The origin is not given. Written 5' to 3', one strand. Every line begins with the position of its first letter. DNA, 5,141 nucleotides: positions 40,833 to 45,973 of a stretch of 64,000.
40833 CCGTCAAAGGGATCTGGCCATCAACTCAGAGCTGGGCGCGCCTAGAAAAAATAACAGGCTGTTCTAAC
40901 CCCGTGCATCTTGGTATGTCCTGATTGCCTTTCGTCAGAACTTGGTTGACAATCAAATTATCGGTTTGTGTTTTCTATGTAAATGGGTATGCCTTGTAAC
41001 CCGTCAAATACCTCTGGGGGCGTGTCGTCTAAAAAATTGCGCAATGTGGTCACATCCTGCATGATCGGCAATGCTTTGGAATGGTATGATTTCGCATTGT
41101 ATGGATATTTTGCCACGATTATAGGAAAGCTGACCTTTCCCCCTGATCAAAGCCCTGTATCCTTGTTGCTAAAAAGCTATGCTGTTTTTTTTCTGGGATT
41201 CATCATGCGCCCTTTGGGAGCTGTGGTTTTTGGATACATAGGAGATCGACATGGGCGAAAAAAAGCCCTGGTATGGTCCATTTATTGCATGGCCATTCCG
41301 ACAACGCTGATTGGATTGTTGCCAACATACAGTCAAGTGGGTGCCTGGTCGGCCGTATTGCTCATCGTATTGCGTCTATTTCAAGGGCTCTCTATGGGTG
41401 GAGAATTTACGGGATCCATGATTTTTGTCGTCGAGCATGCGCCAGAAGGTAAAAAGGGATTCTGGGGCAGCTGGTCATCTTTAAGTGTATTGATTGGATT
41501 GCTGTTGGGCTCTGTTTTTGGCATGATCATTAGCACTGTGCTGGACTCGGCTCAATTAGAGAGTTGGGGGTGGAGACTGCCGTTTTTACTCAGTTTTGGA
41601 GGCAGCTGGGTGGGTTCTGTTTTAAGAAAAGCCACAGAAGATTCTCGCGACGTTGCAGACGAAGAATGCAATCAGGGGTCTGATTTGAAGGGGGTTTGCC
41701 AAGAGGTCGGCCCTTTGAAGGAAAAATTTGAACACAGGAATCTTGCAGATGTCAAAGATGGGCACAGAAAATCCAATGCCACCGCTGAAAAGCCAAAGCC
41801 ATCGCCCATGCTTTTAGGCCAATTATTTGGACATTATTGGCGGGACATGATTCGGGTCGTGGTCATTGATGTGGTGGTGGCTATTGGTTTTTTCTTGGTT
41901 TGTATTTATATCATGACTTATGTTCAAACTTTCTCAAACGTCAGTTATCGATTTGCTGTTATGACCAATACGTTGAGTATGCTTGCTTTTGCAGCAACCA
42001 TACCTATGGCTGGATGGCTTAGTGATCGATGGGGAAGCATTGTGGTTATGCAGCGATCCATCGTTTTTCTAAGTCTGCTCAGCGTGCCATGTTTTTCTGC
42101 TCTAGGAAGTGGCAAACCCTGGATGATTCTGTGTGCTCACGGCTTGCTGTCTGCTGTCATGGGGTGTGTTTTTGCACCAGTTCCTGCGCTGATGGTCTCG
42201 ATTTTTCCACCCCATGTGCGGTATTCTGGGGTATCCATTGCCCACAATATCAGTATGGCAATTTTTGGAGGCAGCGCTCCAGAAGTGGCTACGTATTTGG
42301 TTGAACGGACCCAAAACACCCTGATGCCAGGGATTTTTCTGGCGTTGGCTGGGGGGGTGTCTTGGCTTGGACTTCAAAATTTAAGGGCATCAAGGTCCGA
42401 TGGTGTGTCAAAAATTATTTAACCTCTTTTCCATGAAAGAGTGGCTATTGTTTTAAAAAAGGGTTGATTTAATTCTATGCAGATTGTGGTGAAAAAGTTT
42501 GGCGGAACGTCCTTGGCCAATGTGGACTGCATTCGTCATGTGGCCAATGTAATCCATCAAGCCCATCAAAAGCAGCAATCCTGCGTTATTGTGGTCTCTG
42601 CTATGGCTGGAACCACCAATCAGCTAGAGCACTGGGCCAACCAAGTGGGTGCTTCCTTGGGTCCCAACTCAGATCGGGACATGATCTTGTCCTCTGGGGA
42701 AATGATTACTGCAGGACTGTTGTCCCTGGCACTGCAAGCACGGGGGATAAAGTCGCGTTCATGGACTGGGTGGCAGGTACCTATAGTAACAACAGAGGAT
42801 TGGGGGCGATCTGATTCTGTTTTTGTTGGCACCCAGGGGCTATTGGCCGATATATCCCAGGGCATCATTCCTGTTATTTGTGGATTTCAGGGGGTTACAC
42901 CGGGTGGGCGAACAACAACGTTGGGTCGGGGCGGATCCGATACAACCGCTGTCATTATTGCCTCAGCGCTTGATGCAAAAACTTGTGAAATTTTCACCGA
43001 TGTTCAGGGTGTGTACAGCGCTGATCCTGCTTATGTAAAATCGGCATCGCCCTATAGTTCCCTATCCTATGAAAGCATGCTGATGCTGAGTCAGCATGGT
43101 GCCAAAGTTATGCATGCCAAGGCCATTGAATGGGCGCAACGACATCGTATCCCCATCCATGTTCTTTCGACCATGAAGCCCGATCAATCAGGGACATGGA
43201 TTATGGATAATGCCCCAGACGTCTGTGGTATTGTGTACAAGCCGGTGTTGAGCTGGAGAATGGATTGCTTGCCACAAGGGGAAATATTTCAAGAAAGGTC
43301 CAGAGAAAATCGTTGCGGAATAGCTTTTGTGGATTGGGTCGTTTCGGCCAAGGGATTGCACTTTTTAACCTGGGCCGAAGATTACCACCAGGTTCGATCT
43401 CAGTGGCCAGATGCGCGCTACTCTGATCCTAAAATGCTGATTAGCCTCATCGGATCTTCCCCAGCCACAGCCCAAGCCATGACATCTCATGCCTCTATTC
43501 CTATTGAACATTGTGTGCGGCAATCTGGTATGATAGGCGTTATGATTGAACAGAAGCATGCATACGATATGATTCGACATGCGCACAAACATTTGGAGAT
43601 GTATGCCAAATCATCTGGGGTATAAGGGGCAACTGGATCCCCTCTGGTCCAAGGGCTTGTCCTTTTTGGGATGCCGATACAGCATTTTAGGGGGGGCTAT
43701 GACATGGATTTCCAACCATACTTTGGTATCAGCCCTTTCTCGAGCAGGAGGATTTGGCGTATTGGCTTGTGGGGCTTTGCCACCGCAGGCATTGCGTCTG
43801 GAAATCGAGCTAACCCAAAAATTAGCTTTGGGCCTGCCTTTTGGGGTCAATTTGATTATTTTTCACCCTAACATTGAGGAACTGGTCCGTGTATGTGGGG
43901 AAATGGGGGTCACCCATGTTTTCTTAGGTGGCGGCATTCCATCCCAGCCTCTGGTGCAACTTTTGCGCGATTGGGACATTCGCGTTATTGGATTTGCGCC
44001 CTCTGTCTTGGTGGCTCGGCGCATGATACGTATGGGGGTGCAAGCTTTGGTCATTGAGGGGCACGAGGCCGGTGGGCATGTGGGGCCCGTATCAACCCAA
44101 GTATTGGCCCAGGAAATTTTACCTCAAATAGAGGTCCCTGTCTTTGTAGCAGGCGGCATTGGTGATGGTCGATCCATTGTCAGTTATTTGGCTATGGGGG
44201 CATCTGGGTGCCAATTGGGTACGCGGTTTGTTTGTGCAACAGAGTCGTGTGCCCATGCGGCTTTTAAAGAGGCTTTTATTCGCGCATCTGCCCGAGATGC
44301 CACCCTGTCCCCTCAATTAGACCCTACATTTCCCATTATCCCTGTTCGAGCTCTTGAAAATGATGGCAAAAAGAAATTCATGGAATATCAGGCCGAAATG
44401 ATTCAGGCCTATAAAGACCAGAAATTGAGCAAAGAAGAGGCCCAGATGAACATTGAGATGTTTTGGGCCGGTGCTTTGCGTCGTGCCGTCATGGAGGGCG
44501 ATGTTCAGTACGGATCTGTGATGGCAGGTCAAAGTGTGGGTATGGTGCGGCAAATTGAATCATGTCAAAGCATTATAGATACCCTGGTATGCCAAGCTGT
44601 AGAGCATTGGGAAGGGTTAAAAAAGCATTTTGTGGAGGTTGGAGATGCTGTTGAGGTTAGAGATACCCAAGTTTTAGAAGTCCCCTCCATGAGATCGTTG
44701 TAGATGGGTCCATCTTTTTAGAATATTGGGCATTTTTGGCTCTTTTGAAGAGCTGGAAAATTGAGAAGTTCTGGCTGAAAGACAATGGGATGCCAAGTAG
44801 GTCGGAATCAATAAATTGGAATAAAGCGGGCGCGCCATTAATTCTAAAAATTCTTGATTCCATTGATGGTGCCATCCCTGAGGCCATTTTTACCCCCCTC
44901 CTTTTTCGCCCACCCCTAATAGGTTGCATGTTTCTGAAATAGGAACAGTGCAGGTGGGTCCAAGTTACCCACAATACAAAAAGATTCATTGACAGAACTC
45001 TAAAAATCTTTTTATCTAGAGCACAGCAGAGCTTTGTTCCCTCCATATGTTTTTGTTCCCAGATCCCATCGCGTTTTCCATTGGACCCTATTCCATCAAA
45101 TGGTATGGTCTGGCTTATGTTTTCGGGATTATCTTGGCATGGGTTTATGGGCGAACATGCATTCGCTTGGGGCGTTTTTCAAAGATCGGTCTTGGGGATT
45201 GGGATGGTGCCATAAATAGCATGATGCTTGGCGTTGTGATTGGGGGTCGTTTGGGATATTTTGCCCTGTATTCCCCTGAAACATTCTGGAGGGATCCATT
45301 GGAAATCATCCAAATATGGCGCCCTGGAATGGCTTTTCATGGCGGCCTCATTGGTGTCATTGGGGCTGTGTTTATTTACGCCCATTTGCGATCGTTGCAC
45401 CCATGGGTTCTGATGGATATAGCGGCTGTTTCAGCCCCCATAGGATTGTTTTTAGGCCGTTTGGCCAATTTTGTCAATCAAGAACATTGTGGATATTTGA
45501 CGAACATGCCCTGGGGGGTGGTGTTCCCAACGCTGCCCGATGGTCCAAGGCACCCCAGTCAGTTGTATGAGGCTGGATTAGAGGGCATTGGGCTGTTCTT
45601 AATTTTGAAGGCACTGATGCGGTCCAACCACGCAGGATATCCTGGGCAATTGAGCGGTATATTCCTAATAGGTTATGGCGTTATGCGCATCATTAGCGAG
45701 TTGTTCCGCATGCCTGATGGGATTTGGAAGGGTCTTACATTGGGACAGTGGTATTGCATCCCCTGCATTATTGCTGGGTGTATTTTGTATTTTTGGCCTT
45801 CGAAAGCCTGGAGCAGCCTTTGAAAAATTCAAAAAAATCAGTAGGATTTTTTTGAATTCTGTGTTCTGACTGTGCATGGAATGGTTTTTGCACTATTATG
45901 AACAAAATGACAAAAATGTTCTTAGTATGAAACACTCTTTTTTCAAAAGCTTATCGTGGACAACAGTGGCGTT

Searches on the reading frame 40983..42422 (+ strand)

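Call 46: search_protein_families(library=pfam, proteins=[window:40983-42422:+], max_evalue=0.001)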
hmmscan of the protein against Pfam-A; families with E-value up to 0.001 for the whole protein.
window:40983-42422:+ (479 aa): 2 families
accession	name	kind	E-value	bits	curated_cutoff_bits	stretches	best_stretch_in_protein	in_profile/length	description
PF07690.21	MFS_1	-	1.8e-31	109.8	33.4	1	34-427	9-341/347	Major Facilitator Superfamily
PF00083.30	Sugar_tr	-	8.1e-31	107.8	22.3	1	26-453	5-423/452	Sugar (and other) transporter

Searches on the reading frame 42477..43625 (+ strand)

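Call 46: search_protein_families(library=pfam, proteins=[window:42477-43625:+], max_evalue=0.001)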
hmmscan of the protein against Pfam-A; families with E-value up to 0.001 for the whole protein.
window:42477-43625:+ (382 aa): 1 family
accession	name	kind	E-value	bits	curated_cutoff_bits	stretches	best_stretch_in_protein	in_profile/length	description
PF00696.33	AA_kinase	-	1.8e-47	162.5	24.9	1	3-231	2-234/234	Amino acid kinase family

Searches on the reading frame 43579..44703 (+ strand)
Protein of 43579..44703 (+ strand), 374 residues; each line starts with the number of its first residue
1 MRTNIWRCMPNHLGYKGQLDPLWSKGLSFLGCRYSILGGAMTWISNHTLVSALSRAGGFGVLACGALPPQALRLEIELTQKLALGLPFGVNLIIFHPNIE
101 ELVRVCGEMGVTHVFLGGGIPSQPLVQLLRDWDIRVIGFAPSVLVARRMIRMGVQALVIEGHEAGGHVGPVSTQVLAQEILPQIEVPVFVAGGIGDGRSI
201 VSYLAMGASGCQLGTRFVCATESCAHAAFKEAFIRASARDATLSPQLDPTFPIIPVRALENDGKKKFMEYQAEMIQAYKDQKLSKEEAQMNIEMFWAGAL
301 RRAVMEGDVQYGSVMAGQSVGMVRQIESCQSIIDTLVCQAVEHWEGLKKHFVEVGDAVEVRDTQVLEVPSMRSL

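Call 46: search_protein_families(library=pfam, proteins=[window:43579-44703:+], max_evalue=0.001)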
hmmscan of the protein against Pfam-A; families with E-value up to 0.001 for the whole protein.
window:43579-44703:+ (374 aa): 4 families
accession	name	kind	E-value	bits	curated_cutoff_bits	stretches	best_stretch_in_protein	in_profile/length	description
PF03060.21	NMO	-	1e-44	153.8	28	2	104-337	107-329/331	Nitronate monooxygenase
PF05690.20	ThiG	-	1e-06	28.8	23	1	142-232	133-223/247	Thiazole biosynthesis protein ThiG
PF01070.24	FMN_dh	-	2.2e-05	24.1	24.9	1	146-221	232-309/350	FMN-dependent dehydrogenase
PF00478.31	IMPDH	-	7.3e-05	22.4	25.6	0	176-229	198-251/345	IMP dehydrogenase / GMP reductase domain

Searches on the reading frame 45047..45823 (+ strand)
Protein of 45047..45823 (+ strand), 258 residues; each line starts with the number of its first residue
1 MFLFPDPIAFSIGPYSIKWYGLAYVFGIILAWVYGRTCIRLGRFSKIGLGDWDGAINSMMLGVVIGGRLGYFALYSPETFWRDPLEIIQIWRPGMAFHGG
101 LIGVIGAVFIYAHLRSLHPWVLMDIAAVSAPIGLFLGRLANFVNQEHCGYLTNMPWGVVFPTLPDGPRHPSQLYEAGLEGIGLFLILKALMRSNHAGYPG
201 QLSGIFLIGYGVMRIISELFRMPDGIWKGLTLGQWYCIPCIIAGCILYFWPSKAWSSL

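Call 46: search_protein_families(library=pfam, proteins=[window:45047-45823:+], max_evalue=0.001)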
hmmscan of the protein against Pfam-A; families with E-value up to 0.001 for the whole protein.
window:45047-45823:+ (258 aa): 1 family
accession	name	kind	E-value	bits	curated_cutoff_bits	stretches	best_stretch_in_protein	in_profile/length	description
PF01790.23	LGT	-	2.3e-67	227.3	24.9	1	7-250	1-240/240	Prolipoprotein diacylglyceryl transferase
